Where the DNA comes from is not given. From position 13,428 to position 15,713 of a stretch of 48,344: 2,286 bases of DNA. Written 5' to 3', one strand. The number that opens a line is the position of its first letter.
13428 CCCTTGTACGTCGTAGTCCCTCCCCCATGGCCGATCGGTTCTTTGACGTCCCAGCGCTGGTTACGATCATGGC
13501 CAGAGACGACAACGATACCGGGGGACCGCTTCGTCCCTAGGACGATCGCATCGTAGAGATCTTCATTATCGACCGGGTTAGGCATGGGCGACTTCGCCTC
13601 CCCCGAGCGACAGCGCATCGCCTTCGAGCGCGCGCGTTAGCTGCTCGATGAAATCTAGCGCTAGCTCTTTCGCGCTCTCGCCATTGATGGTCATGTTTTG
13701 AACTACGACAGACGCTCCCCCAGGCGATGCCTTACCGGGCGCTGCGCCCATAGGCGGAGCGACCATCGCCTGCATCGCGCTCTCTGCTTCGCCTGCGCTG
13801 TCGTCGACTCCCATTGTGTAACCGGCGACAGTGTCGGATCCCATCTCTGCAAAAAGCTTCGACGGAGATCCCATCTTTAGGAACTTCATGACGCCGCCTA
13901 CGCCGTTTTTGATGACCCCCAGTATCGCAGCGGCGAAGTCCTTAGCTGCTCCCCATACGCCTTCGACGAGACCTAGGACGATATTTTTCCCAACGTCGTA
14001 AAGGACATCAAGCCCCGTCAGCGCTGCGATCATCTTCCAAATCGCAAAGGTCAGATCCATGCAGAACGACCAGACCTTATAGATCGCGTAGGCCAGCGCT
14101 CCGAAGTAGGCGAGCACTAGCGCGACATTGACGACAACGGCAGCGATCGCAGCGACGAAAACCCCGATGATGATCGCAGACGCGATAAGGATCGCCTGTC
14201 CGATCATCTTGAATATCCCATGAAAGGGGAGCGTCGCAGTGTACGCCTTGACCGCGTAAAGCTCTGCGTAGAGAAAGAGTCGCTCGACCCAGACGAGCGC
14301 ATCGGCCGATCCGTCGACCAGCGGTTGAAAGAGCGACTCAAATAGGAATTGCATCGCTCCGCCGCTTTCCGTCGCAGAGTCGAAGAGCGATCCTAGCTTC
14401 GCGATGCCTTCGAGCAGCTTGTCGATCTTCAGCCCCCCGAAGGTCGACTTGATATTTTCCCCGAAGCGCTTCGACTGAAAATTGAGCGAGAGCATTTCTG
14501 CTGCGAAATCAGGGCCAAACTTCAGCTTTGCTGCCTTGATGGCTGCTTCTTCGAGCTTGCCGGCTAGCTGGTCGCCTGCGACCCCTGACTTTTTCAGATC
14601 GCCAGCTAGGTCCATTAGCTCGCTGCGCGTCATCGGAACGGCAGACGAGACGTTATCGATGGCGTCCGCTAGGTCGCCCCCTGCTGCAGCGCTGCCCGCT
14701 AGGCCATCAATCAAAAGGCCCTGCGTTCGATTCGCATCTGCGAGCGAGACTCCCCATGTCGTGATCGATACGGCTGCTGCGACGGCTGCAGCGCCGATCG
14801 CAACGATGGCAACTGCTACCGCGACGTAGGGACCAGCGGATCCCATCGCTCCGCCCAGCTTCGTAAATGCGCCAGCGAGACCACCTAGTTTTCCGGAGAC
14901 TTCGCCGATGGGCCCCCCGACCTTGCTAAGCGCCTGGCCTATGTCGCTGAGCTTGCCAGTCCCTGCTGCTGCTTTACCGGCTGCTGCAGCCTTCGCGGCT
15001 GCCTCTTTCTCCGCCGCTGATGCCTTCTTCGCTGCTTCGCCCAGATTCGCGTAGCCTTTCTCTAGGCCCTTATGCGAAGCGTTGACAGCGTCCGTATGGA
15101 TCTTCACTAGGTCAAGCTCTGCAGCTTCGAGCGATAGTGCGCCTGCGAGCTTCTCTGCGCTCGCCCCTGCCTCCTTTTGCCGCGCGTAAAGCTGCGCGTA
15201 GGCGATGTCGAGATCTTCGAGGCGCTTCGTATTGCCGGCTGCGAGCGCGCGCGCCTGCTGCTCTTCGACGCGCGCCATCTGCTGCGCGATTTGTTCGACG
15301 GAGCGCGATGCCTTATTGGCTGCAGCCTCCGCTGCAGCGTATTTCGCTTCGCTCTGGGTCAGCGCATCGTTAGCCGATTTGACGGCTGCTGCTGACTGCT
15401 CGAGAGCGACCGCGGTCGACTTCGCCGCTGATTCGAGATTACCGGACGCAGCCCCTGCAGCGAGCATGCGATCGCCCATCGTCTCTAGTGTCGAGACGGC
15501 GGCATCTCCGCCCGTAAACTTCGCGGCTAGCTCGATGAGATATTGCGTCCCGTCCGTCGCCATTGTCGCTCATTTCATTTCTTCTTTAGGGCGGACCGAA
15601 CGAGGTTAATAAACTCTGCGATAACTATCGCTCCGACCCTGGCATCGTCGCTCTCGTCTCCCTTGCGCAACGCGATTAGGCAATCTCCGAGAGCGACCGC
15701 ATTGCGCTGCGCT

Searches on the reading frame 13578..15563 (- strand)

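Call 38: search_protein_families(library=phrogs, proteins=[window:13578-15563:-], max_evalue=0.001)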
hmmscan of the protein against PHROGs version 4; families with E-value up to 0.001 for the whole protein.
window:13578-15563:- (661 aa): 6 families
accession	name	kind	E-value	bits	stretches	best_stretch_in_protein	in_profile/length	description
phrog_58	-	tail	1.8e-09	37.6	1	521-631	918-1033/1544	tail length tape measure protein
phrog_1686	-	tail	1.5e-07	30.6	1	516-614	1044-1145/1224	tail length tape measure protein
phrog_5493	-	tail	2.3e-07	30.5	1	493-611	916-1034/1102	tail length tape measure protein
phrog_4704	-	tail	7.9e-07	29.1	1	42-266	42-221/625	tail length tape measure protein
phrog_5448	-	tail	1.3e-05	23.3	1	517-603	1924-2011/3103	tail length tape measure protein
phrog_1272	-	tail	3.7e-05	22.6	1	521-600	1438-1518/1606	tail length tape measure protein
